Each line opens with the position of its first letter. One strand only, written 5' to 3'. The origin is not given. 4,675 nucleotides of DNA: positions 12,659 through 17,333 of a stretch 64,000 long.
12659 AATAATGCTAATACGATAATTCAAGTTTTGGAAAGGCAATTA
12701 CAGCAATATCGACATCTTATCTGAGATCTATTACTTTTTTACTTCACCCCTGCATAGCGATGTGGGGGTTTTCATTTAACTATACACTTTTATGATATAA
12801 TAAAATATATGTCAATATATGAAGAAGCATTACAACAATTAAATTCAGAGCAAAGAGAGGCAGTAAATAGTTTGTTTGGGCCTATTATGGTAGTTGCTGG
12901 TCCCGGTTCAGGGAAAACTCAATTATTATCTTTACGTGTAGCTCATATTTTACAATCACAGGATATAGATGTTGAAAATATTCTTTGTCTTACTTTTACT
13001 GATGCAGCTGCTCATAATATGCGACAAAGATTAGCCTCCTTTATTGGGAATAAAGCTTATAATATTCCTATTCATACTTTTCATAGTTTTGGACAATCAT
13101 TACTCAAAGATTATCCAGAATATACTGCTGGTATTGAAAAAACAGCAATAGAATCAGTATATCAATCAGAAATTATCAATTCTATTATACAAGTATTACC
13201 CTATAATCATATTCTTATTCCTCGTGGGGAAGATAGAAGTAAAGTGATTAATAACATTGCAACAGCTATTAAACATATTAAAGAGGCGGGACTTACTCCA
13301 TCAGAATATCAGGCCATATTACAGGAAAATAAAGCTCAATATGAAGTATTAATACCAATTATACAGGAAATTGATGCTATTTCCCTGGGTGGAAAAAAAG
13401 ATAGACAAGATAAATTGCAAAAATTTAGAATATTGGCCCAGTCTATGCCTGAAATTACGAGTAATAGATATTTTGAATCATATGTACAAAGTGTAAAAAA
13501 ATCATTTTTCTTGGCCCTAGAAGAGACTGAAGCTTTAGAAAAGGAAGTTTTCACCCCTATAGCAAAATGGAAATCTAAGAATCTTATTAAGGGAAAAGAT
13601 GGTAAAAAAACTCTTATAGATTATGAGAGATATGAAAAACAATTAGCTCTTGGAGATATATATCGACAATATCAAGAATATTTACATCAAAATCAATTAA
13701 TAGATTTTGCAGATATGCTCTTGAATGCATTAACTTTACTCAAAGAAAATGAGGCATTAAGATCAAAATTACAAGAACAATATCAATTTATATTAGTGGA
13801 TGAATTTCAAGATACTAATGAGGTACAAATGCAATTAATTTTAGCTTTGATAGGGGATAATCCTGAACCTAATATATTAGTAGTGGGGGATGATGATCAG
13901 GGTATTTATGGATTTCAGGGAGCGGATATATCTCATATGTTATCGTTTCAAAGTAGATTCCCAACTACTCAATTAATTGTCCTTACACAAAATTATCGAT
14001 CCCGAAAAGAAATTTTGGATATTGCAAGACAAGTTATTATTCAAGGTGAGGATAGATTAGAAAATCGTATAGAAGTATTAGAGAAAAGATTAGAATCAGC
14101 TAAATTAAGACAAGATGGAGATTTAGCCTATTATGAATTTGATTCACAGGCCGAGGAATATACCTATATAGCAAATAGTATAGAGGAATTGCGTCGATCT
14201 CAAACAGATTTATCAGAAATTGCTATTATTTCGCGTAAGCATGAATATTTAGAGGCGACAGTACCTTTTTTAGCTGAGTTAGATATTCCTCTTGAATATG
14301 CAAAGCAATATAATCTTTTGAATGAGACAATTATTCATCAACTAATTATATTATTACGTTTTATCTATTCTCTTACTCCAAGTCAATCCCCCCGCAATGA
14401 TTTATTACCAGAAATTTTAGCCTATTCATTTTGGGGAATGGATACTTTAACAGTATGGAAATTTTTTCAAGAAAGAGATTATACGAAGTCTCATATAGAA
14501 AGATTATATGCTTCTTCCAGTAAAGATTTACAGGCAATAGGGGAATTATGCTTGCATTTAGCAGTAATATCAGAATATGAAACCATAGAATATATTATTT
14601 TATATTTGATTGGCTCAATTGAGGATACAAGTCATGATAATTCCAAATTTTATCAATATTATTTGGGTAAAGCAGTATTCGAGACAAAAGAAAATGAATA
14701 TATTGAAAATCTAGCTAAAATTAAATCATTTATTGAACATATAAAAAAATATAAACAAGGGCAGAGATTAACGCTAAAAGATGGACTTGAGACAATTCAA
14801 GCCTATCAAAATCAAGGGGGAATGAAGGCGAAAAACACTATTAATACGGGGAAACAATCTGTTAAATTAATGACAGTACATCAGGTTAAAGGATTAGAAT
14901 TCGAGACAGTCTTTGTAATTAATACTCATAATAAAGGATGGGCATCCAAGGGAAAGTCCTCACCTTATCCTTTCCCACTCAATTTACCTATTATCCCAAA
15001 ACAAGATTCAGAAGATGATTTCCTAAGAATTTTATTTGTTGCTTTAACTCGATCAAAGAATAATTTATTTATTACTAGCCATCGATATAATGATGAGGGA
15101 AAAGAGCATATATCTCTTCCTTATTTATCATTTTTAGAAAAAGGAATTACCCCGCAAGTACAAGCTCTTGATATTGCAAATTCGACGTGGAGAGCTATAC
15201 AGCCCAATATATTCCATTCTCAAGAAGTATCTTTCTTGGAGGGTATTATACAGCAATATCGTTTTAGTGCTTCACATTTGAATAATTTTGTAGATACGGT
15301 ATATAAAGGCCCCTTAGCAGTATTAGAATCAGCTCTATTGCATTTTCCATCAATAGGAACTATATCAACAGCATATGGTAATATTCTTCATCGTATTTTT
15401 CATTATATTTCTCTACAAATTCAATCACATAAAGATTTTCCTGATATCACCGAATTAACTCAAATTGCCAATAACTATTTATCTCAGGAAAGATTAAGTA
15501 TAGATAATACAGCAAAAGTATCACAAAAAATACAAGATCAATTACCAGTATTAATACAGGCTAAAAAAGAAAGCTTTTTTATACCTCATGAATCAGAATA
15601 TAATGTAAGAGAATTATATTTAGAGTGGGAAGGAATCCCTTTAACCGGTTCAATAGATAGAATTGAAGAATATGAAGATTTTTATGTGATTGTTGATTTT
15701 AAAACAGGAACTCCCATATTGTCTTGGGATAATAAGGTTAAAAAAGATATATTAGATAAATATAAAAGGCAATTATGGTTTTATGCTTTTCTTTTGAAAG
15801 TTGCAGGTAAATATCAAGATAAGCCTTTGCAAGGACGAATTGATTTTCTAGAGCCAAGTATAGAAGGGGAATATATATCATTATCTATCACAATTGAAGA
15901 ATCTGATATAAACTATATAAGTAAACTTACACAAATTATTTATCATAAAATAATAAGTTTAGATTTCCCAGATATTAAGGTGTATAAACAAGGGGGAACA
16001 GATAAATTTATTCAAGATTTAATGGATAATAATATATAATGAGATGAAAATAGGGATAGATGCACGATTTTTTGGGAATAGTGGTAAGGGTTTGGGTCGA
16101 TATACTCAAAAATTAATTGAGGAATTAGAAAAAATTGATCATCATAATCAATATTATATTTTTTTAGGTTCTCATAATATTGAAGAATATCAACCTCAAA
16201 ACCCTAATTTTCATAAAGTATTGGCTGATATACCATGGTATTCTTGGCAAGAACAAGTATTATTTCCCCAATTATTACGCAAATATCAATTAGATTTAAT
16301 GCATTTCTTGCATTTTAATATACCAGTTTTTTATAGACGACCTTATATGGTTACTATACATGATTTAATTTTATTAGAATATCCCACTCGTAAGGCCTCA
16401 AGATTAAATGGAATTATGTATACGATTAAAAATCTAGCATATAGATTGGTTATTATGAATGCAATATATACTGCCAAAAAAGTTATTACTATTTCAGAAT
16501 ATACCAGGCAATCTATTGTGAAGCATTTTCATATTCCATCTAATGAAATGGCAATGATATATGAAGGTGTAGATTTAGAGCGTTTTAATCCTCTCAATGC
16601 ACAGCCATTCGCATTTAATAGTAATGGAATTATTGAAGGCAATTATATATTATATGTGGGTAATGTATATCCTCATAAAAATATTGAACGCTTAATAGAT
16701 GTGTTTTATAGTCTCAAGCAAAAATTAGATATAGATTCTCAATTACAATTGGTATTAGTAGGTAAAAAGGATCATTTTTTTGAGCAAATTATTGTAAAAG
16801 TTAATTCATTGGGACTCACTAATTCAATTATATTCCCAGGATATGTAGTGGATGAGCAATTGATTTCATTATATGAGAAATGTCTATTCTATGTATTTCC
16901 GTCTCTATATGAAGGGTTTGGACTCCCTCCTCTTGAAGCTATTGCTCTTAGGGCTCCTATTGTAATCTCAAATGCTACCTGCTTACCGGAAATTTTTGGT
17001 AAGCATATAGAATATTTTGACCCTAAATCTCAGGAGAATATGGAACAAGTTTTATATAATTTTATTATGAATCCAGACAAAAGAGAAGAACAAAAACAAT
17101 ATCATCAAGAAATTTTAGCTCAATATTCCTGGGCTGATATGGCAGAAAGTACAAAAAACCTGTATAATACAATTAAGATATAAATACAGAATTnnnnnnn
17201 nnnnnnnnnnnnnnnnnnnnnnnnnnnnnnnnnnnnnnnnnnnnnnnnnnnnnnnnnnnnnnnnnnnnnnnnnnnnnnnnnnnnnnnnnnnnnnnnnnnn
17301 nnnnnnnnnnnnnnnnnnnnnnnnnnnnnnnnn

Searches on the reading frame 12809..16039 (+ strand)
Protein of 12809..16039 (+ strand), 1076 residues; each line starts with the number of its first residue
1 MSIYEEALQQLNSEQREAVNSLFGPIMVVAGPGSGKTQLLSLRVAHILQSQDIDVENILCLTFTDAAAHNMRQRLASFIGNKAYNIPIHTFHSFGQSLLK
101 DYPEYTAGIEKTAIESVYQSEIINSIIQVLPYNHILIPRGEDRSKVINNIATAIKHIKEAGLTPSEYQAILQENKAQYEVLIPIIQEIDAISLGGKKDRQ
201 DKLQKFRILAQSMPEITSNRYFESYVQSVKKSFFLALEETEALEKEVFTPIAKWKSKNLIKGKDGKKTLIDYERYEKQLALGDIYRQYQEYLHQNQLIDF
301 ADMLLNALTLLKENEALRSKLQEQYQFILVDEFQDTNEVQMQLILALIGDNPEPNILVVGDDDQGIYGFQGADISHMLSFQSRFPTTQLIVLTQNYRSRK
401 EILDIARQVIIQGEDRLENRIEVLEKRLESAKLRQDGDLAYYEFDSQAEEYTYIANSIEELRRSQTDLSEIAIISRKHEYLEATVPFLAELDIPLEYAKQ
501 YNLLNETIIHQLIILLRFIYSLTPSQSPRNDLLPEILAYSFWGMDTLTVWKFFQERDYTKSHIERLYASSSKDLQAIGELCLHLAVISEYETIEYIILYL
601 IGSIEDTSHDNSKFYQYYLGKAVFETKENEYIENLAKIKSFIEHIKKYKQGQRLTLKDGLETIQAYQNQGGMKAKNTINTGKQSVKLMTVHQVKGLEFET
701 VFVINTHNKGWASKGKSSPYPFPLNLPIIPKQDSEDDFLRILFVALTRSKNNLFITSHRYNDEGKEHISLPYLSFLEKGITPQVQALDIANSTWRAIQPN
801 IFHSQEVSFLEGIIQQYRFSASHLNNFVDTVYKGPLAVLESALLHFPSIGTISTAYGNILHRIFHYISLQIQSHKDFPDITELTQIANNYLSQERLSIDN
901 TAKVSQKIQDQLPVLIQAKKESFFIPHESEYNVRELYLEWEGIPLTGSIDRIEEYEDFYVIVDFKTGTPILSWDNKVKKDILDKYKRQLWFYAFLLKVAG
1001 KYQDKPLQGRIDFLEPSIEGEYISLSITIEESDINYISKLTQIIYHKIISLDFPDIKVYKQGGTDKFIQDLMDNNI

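Call 20: search_protein_families(library=pfam, proteins=[window:12809-16039:+], max_evalue=0.001)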
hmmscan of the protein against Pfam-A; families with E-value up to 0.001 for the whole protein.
window:12809-16039:+ (1076 aa): 8 families
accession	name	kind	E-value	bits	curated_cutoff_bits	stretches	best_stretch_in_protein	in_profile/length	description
PF00580.27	UvrD-helicase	-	9.7e-67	225.9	23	2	237-385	127-271/271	UvrD/REP helicase N-terminal domain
PF13361.12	UvrD_C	-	5.2e-30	105.5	25.6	1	390-759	1-349/350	UvrD-like helicase C-terminal domain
PF13245.12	AAA_19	-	4.3e-21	75.9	25.1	1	15-369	1-133/134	AAA domain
PF12705.13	PDDEXK_1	-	1.6e-10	41.8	22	1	819-1007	2-182/247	PD-(D/E)XK nuclease superfamily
PF13604.12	AAA_30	-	7.5e-08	32.8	27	0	10-75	1-66/191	AAA domain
PF13538.12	UvrD_C_2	-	7.9e-08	32.5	27.4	0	687-705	4-22/52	UvrD-like helicase C-terminal domain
PF13087.12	AAA_12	-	1.1e-06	28.8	27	0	625-758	78-193/195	AAA domain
PF01443.25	Viral_helicase1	-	1.3e-05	25.6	21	0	682-755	173-226/228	Viral superfamily 1 RNA helicase core domain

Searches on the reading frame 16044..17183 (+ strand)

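Call 20: search_protein_families(library=pfam, proteins=[window:16044-17183:+], max_evalue=0.001)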
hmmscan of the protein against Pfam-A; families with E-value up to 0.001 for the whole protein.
window:16044-17183:+ (379 aa): 5 families
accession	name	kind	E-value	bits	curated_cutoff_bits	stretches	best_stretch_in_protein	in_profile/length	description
PF00534.26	Glycos_transf_1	-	7.7e-31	107.4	26.4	1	198-355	14-170/172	Glycosyl transferases group 1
PF13692.12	Glyco_trans_1_4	-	4.2e-22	79.4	27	1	200-333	2-132/142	Glycosyl transferases group 1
PF13439.12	Glyco_transf_4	-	1.8e-14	54.6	28.5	1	16-180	3-170/170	Glycosyltransferase Family 4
PF20706.3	GT4-conflict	-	8.1e-08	32.1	26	1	203-349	201-363/385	Family 4 Glycosyltransferase in conflict systems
PF13524.12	Glyco_trans_1_2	-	2.3e-05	24.8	25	1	265-368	32-140/144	Glycosyl transferase-like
